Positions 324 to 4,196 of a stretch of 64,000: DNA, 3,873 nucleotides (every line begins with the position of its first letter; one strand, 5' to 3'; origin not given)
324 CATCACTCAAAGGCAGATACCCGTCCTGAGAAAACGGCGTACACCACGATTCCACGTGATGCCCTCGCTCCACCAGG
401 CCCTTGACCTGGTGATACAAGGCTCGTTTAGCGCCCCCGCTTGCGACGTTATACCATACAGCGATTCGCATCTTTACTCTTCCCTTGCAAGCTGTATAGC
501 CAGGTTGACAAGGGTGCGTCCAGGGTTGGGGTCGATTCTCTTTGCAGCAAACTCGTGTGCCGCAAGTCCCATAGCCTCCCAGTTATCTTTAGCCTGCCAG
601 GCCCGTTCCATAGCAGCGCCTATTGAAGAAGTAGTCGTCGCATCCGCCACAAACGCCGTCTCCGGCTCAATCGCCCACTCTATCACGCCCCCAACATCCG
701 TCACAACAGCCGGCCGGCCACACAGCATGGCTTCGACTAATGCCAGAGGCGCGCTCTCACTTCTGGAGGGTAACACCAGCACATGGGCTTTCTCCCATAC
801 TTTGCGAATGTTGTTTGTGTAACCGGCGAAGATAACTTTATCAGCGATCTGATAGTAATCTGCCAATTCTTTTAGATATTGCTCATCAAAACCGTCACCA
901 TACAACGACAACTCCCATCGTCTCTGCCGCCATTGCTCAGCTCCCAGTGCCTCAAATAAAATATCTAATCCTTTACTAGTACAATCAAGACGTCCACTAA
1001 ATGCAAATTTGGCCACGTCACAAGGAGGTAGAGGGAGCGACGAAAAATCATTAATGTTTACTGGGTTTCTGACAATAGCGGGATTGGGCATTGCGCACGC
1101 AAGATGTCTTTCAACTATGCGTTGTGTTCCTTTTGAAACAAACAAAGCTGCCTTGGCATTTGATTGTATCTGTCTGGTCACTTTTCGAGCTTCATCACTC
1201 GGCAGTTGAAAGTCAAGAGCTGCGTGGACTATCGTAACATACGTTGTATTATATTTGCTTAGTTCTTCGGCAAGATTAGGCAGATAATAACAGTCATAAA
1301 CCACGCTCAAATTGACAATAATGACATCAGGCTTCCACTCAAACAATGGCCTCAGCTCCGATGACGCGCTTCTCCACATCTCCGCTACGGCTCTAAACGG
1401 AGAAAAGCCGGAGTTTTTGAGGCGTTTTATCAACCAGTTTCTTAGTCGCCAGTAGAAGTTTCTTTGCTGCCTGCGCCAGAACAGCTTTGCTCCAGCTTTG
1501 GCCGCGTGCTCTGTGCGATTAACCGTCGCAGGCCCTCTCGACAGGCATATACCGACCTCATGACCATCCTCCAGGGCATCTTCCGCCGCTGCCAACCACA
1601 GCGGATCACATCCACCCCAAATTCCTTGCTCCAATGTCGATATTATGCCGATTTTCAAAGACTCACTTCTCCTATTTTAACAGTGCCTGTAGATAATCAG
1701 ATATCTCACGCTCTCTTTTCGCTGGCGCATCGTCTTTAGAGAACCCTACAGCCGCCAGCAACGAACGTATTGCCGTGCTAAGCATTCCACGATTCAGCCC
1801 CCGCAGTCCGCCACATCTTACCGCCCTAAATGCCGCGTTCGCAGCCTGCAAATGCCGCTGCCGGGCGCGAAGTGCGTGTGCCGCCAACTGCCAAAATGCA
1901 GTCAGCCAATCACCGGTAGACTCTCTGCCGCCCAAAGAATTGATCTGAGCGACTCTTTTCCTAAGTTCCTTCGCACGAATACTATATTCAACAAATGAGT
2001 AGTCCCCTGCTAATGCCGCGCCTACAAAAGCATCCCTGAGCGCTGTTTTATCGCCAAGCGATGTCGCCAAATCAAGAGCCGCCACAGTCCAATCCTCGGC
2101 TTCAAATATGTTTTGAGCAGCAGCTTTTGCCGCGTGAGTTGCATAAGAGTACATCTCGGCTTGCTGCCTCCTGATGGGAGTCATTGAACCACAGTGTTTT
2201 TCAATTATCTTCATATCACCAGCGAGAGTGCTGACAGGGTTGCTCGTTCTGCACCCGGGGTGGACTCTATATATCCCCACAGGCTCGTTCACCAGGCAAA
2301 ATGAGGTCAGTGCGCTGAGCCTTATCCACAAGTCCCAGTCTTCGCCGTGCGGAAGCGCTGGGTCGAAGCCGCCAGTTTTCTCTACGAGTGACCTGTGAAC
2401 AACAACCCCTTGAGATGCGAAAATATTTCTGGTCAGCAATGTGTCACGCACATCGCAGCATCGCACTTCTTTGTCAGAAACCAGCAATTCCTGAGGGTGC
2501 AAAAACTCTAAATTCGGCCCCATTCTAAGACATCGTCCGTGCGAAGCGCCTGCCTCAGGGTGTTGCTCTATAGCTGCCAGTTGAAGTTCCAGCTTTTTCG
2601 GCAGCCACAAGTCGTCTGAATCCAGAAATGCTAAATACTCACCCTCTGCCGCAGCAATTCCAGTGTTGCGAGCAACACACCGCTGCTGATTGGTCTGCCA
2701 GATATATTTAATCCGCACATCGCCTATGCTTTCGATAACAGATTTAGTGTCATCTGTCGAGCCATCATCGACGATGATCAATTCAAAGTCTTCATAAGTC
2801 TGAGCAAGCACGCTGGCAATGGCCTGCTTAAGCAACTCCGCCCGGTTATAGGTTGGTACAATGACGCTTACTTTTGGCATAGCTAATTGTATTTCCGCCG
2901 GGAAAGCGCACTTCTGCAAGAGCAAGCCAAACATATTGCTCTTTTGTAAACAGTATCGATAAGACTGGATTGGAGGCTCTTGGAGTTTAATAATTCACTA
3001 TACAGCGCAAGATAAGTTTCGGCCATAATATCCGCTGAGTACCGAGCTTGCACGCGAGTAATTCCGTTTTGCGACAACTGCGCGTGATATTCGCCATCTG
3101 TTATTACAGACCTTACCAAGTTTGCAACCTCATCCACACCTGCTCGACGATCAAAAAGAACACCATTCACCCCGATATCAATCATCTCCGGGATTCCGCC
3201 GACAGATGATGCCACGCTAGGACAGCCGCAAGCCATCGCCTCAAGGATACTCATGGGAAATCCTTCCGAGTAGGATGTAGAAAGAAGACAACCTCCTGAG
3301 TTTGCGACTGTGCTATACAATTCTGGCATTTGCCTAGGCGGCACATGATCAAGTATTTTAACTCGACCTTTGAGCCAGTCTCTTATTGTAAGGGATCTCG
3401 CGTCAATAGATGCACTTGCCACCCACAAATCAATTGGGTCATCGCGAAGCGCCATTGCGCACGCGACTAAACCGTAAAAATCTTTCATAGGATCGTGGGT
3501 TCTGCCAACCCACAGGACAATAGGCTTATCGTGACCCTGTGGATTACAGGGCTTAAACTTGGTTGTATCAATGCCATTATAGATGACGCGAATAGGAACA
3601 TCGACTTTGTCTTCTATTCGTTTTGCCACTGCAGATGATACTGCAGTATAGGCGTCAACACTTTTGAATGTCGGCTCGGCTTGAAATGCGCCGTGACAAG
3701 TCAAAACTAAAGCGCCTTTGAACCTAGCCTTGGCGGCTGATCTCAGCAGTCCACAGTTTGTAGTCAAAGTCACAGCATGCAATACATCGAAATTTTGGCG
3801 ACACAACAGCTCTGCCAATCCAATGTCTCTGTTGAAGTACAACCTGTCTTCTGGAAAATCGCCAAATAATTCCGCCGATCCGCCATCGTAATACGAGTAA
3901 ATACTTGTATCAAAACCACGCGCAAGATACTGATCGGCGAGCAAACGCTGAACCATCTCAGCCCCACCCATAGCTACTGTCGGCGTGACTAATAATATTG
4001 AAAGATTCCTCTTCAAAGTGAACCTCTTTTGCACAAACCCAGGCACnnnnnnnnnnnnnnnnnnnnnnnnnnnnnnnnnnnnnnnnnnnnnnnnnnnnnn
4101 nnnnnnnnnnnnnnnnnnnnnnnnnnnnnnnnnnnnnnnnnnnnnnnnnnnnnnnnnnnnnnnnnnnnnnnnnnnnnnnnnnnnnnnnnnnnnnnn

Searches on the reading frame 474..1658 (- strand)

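Call 46: search_protein_families(library=pfam, proteins=[window:474-1658:-], max_evalue=0.001)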
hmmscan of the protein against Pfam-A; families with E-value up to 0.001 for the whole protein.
window:474-1658:- (394 aa): 4 families
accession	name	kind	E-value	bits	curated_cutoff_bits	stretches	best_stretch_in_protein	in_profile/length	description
PF13692.12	Glyco_trans_1_4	-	8.5e-27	94.6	27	1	218-353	4-139/142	Glycosyl transferases group 1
PF00534.26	Glycos_transf_1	-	5e-25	88.4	26.4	1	217-359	17-161/172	Glycosyl transferases group 1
PF20706.3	GT4-conflict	-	5.4e-10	39.2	26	1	154-348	133-335/385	Family 4 Glycosyltransferase in conflict systems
PF13439.12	Glyco_transf_4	-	2.5e-05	24.8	28.5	0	29-202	16-168/170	Glycosyltransferase Family 4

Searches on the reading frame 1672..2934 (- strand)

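Call 46: search_protein_families(library=pfam, proteins=[window:1672-2934:-], max_evalue=0.001)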
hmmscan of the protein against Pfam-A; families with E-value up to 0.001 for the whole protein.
window:1672-2934:- (420 aa): 3 families
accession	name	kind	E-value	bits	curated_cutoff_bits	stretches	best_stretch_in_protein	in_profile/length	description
PF00535.33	Glycos_transf_2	-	5.9e-37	127.6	23.3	1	23-137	1-118/168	Glycosyl transferase family 2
PF10111.15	Glyco_tranf_2_2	-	3.8e-21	76.2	27.3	1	23-213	1-206/276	Glycosyltransferase like family 2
PF13641.12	Glyco_tranf_2_3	-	2.7e-18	67.3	27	1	20-207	1-195/230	Glycosyltransferase like family 2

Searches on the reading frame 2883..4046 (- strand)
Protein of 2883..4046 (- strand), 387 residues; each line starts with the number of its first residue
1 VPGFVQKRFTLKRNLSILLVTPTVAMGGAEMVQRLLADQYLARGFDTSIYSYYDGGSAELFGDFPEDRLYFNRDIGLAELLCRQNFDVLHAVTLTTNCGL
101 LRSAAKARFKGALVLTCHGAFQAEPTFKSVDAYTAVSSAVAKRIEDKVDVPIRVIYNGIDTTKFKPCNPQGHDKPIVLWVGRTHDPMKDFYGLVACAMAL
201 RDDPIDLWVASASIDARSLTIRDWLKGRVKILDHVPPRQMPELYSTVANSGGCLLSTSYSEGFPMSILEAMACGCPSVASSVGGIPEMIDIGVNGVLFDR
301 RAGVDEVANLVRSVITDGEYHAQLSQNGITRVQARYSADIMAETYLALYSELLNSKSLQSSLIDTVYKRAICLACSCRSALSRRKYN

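Call 46: search_protein_families(library=pfam, proteins=[window:2883-4046:-], max_evalue=0.001)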
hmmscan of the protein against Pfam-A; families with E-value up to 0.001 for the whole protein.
window:2883-4046:- (387 aa): 5 families
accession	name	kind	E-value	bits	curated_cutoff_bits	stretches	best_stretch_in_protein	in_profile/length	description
PF00534.26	Glycos_transf_1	-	7.5e-21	74.9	26.4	1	225-329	71-170/172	Glycosyl transferases group 1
PF13692.12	Glyco_trans_1_4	-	3.5e-20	73.2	27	1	175-317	2-142/142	Glycosyl transferases group 1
PF13439.12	Glyco_transf_4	-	7.3e-15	55.8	28.5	1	26-162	1-169/170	Glycosyltransferase Family 4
PF13524.12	Glyco_trans_1_2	-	1.1e-10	42.1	25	1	223-346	23-143/144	Glycosyl transferase-like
PF20706.3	GT4-conflict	-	2.2e-05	24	26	1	151-296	173-327/385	Family 4 Glycosyltransferase in conflict systems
